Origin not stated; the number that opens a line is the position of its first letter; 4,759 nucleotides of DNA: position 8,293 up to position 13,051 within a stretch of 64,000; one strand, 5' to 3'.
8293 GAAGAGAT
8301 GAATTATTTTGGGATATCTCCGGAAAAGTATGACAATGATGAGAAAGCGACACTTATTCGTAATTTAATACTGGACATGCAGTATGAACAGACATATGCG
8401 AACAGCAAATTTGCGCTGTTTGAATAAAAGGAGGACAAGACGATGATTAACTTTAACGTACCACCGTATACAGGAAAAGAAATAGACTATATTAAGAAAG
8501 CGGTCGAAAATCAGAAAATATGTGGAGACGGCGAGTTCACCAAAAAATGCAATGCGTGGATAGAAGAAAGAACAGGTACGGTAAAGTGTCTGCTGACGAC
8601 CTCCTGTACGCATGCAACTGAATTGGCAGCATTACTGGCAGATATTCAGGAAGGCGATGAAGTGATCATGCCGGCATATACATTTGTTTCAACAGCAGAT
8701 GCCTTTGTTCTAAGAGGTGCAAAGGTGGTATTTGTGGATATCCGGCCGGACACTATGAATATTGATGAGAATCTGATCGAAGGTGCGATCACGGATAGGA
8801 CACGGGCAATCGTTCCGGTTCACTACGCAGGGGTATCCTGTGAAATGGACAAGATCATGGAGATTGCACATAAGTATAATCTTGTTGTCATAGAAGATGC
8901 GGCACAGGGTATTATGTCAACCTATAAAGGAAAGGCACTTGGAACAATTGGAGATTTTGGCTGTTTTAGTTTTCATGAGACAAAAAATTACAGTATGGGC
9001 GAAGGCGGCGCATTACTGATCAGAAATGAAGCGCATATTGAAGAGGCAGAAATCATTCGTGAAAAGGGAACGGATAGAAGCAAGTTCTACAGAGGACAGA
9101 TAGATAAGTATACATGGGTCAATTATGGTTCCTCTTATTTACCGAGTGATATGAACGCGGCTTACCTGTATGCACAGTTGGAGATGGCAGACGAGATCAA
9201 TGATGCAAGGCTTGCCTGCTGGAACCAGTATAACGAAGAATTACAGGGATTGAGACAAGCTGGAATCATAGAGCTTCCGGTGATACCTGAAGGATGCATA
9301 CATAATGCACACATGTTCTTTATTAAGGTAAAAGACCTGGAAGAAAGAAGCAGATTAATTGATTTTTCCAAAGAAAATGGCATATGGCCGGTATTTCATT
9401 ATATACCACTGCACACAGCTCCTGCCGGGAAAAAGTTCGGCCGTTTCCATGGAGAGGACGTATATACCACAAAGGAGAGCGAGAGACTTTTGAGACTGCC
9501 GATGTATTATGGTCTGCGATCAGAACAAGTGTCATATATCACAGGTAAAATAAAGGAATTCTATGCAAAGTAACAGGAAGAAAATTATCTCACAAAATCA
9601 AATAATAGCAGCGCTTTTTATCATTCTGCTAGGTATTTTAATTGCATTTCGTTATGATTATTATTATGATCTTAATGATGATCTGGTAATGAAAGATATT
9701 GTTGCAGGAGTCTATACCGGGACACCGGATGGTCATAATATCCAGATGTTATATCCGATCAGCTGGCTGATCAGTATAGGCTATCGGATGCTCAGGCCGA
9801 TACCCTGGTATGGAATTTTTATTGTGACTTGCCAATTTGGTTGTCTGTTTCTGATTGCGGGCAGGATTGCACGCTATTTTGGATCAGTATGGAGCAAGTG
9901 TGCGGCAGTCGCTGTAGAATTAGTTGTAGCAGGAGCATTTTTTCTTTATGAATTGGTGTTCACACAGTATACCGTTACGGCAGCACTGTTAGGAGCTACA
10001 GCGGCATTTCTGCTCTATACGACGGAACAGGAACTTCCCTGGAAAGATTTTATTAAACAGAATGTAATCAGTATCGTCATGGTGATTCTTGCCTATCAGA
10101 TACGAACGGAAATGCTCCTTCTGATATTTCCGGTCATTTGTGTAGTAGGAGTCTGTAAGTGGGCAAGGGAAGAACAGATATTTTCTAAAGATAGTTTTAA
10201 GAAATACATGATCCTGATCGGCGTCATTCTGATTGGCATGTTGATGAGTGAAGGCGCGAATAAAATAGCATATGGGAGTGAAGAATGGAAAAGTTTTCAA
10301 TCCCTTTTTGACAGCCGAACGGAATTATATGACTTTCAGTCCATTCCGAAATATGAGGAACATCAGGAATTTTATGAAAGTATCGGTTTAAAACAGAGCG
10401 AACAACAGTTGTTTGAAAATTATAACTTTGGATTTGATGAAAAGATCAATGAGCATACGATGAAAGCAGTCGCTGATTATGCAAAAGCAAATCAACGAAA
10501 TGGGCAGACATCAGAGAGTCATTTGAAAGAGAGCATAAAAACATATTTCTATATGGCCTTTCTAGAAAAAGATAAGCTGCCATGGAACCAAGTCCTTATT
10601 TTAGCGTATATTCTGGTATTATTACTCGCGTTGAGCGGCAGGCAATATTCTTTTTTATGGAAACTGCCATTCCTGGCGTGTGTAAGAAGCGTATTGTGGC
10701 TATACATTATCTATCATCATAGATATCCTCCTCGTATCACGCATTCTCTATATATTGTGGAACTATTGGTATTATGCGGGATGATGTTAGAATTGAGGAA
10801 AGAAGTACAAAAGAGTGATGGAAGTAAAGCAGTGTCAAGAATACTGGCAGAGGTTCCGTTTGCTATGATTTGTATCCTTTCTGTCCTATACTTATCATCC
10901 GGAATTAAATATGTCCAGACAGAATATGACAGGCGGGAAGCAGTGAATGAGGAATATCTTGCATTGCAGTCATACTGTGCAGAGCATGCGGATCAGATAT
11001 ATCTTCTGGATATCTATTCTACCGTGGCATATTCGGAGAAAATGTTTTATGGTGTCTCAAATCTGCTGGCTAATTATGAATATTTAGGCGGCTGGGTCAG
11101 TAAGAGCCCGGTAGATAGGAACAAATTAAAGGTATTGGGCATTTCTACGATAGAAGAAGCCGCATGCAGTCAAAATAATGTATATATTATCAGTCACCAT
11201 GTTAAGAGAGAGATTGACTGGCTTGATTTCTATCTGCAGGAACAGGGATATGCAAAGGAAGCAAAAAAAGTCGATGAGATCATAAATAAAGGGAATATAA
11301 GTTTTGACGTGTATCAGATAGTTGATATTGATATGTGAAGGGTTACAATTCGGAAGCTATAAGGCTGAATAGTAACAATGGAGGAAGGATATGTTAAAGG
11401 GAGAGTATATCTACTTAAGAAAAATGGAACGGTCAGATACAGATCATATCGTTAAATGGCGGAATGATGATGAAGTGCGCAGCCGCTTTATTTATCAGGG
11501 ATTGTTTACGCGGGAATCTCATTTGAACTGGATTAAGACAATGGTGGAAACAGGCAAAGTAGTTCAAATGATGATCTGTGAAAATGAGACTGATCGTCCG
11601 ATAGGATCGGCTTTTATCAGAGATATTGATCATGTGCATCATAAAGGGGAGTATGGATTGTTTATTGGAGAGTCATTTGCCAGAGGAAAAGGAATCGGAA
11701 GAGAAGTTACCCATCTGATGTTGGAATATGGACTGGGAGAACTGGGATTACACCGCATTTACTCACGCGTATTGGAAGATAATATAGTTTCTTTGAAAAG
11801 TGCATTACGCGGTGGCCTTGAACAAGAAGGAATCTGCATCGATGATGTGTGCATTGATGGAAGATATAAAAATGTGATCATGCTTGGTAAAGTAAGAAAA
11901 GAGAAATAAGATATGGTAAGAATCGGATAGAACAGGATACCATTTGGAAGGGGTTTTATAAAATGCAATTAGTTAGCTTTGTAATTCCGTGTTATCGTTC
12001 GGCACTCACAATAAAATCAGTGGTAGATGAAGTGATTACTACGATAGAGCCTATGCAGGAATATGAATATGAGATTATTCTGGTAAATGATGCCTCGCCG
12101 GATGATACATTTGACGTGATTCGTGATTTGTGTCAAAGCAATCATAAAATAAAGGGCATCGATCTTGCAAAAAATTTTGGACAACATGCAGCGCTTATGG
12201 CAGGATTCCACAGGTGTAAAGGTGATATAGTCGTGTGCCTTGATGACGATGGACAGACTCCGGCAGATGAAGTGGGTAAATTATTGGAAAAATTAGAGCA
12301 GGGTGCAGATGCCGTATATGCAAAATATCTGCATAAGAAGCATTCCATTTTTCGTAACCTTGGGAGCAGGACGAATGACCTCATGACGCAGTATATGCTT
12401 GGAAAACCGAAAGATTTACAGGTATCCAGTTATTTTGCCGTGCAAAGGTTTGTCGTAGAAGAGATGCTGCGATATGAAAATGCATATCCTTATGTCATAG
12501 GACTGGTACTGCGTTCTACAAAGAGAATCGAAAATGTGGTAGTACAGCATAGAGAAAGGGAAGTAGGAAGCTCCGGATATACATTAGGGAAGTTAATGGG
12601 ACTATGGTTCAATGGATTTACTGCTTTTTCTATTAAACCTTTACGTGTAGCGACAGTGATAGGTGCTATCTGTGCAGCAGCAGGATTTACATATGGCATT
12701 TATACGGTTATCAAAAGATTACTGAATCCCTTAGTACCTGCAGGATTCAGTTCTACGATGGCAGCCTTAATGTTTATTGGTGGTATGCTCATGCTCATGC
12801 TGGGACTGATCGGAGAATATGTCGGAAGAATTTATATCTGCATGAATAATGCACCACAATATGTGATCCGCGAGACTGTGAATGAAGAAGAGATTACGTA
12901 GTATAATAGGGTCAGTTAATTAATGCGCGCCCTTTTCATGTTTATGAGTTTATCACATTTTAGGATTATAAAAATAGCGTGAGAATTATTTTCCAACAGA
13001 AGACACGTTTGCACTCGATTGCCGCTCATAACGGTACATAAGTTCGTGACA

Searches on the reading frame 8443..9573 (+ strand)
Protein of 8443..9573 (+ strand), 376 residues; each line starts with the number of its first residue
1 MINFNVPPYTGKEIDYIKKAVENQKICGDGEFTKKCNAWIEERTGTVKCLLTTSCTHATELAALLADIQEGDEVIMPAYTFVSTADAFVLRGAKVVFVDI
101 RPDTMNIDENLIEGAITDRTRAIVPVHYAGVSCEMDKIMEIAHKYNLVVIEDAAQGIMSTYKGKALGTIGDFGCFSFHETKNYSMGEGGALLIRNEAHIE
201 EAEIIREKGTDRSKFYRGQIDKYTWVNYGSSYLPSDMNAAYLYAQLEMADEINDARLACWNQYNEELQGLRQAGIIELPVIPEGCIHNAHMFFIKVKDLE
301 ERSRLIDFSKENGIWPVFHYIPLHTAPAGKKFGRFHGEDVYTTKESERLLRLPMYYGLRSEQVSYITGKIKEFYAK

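Call 12: search_protein_families(library=pfam, proteins=[window:8443-9573:+])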
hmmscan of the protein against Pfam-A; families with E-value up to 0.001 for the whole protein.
window:8443-9573:+ (376 aa): 3 families
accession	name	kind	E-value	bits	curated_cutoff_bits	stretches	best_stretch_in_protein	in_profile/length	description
PF01041.23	DegT_DnrJ_EryC1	-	2.1e-87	294.1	19.8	1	12-370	6-359/360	DegT/DnrJ/EryC1/StrS aminotransferase family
PF00266.25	Aminotran_5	-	7.7e-08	32.1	21.5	1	48-184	63-204/371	Aminotransferase class-V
PF00155.27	Aminotran_1_2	-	1.5e-07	31.4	19.7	1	31-154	46-187/361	Aminotransferase class I and II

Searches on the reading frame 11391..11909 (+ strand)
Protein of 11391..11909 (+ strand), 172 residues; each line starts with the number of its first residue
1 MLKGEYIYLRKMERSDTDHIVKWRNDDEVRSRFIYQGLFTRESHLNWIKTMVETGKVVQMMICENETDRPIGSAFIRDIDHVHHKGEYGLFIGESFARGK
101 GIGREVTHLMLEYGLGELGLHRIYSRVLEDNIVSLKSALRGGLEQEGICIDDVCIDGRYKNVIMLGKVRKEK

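Call 12: search_protein_families(library=pfam, proteins=[window:11391-11909:+])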
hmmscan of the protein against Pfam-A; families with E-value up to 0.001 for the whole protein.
window:11391-11909:+ (172 aa): 3 families
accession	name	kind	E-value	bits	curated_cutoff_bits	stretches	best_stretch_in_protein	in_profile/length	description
PF13302.13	Acetyltransf_3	-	3.7e-20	73.5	25.4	1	8-142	3-136/138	Acetyltransferase (GNAT) domain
PF00583.31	Acetyltransf_1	-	1.5e-07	32.2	20.7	1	62-135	38-108/116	Acetyltransferase (GNAT) family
PF13420.13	Acetyltransf_4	-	9.6e-07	29.4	24.3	1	9-147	1-138/155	Acetyltransferase (GNAT) domain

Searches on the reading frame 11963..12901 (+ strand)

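Call 64: search_protein_families(library=pfam, proteins=[window:11963-12901:+], max_evalue=0.00001)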
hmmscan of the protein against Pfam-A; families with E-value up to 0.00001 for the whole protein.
window:11963-12901:+ (312 aa): 3 families
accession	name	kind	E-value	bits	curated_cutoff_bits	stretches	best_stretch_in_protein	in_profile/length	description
PF00535.33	Glycos_transf_2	-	4.5e-29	102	23.3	1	5-165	1-164/168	Glycosyl transferase family 2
PF10111.15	Glyco_tranf_2_2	-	9.4e-11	42.1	27.3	1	6-117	2-117/276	Glycosyltransferase like family 2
PF13641.12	Glyco_tranf_2_3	-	4.7e-06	27.2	27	1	4-96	3-96/230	Glycosyltransferase like family 2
